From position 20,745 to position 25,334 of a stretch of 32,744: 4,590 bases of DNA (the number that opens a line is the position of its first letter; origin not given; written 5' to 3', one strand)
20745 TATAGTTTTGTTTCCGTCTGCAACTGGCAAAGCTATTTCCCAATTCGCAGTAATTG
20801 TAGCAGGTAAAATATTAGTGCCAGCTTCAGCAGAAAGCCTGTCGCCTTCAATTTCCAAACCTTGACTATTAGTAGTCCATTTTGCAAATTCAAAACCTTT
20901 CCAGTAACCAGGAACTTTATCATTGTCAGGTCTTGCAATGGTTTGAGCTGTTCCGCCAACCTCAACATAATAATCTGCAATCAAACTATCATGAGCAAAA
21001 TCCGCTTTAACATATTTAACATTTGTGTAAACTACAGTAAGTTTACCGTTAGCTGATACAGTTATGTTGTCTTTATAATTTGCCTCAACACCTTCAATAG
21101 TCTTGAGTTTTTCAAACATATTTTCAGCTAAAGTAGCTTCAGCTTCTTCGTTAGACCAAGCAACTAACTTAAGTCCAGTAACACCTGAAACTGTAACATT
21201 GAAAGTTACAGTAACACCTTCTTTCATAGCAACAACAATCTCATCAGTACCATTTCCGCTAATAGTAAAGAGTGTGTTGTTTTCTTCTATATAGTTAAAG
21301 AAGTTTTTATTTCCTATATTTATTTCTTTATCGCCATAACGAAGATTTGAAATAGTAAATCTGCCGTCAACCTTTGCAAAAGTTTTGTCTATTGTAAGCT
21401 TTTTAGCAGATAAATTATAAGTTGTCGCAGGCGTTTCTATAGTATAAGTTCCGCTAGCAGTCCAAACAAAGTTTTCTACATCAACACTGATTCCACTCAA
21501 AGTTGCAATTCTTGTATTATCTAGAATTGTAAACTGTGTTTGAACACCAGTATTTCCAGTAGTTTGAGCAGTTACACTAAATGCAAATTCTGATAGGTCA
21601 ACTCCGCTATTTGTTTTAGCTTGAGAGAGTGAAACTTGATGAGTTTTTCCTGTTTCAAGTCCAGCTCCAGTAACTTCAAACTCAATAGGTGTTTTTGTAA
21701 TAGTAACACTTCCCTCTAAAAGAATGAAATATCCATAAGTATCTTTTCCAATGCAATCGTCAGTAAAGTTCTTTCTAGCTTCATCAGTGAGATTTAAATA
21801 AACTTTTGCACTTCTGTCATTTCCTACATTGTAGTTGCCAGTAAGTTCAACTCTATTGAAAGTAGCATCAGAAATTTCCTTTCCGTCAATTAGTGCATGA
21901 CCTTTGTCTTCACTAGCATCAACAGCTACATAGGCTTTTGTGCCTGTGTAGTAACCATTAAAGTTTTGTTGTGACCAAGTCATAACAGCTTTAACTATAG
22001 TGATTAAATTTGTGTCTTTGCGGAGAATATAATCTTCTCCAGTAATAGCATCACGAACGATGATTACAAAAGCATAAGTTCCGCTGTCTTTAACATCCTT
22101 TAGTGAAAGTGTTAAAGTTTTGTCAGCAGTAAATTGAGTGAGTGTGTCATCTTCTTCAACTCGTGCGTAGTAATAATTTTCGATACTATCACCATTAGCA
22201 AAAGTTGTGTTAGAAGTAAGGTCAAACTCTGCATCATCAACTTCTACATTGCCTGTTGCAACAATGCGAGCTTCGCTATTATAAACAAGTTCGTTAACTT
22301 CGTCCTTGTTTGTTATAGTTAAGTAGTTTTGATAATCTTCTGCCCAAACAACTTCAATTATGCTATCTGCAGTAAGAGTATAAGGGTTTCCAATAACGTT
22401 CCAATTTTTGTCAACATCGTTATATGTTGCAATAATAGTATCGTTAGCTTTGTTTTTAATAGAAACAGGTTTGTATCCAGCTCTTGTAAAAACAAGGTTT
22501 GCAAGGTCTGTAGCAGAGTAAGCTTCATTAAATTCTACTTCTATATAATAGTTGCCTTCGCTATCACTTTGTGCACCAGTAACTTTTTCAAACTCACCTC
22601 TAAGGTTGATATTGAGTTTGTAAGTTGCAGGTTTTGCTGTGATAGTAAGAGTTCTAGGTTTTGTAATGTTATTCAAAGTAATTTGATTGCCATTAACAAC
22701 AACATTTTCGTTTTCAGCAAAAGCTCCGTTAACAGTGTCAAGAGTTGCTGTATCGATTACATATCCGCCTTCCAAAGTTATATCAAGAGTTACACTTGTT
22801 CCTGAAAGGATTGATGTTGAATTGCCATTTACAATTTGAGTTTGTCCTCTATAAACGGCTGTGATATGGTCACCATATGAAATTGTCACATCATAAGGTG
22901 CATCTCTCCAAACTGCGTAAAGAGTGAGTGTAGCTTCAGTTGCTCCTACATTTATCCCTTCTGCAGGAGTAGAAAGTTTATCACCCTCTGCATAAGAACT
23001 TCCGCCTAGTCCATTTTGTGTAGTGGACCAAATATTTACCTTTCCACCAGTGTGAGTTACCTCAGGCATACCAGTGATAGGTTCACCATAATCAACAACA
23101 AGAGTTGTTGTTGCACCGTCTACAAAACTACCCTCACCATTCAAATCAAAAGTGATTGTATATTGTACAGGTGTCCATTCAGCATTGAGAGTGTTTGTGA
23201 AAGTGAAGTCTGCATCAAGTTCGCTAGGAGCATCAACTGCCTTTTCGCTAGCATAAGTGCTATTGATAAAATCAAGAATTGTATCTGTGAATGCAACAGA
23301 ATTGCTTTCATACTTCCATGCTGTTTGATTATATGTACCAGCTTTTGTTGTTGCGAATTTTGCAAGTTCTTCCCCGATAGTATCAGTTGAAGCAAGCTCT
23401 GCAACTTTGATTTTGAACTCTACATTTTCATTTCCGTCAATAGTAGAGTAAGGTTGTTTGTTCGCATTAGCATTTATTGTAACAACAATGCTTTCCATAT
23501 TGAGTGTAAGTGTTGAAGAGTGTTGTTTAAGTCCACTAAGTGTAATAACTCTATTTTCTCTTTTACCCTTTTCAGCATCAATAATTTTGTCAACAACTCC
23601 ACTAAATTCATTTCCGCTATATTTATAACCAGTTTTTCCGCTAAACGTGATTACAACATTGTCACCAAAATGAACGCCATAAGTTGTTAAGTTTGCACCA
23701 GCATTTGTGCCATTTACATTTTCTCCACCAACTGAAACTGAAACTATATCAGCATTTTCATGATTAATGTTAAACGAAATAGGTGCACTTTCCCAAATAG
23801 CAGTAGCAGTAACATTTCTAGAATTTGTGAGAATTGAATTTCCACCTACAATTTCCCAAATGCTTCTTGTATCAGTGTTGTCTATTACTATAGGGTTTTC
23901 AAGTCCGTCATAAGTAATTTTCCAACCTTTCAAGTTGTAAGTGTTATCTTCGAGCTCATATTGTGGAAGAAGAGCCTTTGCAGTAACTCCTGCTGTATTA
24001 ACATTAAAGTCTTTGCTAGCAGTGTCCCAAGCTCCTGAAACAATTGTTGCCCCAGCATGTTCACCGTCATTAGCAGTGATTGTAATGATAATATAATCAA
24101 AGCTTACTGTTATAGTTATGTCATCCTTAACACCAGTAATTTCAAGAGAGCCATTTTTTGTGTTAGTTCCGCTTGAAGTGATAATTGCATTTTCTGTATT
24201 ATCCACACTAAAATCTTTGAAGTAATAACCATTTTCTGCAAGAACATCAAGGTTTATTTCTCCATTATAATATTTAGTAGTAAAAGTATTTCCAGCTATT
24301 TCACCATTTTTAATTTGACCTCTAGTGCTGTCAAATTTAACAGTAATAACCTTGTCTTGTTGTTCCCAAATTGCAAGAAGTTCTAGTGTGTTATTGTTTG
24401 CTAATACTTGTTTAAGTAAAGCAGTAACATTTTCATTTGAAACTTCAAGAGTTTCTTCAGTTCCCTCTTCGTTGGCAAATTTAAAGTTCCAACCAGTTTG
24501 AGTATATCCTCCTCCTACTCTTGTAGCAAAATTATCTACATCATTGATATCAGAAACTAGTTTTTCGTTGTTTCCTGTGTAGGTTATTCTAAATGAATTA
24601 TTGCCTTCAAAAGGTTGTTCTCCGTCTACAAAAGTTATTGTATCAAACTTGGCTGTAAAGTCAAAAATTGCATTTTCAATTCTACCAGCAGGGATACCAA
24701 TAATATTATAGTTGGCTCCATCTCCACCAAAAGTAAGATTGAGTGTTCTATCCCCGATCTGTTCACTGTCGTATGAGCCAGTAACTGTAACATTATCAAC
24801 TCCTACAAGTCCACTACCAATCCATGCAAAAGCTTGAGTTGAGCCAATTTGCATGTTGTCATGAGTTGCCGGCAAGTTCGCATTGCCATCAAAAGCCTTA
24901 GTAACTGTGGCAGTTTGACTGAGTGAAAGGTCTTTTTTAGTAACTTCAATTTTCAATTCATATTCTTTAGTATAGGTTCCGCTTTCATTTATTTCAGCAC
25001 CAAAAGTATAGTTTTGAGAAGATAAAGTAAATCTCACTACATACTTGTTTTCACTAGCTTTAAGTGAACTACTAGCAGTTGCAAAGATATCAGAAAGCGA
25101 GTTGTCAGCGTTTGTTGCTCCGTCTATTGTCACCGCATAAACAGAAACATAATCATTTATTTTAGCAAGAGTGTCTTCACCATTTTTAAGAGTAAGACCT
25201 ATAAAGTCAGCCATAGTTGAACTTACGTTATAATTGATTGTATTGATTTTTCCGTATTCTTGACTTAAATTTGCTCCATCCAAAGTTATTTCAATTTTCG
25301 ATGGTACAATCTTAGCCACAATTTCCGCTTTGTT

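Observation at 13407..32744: One ORF longer than 19.3 kb: a giant tail-anchored surface protein (at least 6,443 aa) with no recognisable wall-anchoring signal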

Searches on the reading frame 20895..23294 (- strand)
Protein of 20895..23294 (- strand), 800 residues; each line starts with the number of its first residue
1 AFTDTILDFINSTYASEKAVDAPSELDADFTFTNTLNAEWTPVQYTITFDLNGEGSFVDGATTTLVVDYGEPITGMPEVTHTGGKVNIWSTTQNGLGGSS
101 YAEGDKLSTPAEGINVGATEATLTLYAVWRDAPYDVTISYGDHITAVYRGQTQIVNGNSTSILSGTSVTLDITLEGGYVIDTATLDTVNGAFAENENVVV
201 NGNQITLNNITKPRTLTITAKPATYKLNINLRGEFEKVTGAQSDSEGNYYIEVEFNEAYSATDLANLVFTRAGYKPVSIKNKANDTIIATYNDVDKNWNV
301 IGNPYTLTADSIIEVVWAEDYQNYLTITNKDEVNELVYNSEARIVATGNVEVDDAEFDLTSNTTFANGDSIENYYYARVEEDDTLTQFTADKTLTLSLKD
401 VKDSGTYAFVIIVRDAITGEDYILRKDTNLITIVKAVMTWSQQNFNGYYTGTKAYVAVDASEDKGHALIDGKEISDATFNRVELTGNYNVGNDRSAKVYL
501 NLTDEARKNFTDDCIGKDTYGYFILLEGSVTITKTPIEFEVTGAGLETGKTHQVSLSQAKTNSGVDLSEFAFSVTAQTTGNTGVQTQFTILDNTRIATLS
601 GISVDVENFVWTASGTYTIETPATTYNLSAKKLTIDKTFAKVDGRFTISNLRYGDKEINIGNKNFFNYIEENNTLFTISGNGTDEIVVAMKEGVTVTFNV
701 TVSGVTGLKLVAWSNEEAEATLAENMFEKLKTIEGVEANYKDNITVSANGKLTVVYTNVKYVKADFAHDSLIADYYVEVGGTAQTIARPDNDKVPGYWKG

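Call 5: search_protein_families(library=pfam, proteins=[window:20895-23294:-], max_evalue=0.01)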
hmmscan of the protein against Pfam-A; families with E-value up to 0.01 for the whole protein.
window:20895-23294:- (800 aa): 1 family
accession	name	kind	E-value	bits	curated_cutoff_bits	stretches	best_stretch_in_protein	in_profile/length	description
PF09479.16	Flg_new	-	0.00025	21.6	27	1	45-106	1-53/65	Listeria-Bacteroides repeat domain (List_Bact_rpt)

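Call 16: search_protein_families(library=ncbifam, proteins=[window:20895-23294:-], max_evalue=0.05)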
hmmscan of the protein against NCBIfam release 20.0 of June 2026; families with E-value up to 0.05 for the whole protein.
window:20895-23294:- (800 aa): 0 families

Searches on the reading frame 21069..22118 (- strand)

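Call 88: search_protein_families(library=pfam, proteins=[window:21069-22118:-], max_evalue=0.05)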
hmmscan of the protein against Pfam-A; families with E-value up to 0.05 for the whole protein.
window:21069-22118:- (350 aa): 1 family
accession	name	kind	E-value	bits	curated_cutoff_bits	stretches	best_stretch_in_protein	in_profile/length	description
PF08381.16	BRX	-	0.029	14.2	24.5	0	293-332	3-42/56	Transcription factor regulating root and shoot growth via Pin3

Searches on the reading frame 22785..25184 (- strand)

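Call 5: search_protein_families(library=pfam, proteins=[window:22785-25184:-], max_evalue=0.01)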
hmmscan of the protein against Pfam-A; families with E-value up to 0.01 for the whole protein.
window:22785-25184:- (800 aa): 1 family
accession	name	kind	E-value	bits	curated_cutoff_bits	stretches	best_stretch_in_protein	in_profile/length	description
PF09479.16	Flg_new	-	0.00025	21.6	27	1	675-736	1-53/65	Listeria-Bacteroides repeat domain (List_Bact_rpt)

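Call 16: search_protein_families(library=ncbifam, proteins=[window:22785-25184:-], max_evalue=0.05)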
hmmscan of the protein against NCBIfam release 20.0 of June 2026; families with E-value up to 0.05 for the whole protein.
window:22785-25184:- (800 aa): 0 families

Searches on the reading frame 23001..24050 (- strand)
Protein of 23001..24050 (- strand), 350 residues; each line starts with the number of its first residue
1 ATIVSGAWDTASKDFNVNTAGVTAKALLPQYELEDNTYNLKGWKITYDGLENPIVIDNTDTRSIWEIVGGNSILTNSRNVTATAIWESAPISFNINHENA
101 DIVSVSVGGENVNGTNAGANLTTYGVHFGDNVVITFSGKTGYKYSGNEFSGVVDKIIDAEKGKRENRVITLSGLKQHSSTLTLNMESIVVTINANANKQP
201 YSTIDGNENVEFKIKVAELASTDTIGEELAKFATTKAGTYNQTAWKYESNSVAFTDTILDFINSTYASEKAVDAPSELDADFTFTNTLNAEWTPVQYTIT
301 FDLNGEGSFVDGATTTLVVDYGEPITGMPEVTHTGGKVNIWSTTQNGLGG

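Call 87: search_protein_families(library=pfam, proteins=[window:23001-24050:-], max_evalue=0.05)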
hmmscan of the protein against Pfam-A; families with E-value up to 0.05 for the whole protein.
window:23001-24050:- (350 aa): 1 family
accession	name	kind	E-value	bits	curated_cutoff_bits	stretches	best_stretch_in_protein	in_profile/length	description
PF09479.16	Flg_new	-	0.00035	21.1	27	1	297-347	1-44/65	Listeria-Bacteroides repeat domain (List_Bact_rpt)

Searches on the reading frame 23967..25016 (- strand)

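Call 87: search_protein_families(library=pfam, proteins=[window:23967-25016:-], max_evalue=0.05)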
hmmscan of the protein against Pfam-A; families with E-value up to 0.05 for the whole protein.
window:23967-25016:- (350 aa): 2 families
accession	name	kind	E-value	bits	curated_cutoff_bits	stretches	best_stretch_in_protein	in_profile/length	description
PF18657.6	YDG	-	0.00016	22.3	25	1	26-105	1-80/85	YDG domain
PF07523.18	Big_3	-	0.029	15.1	21.2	1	71-105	32-66/68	Bacterial Ig-like domain (group 3)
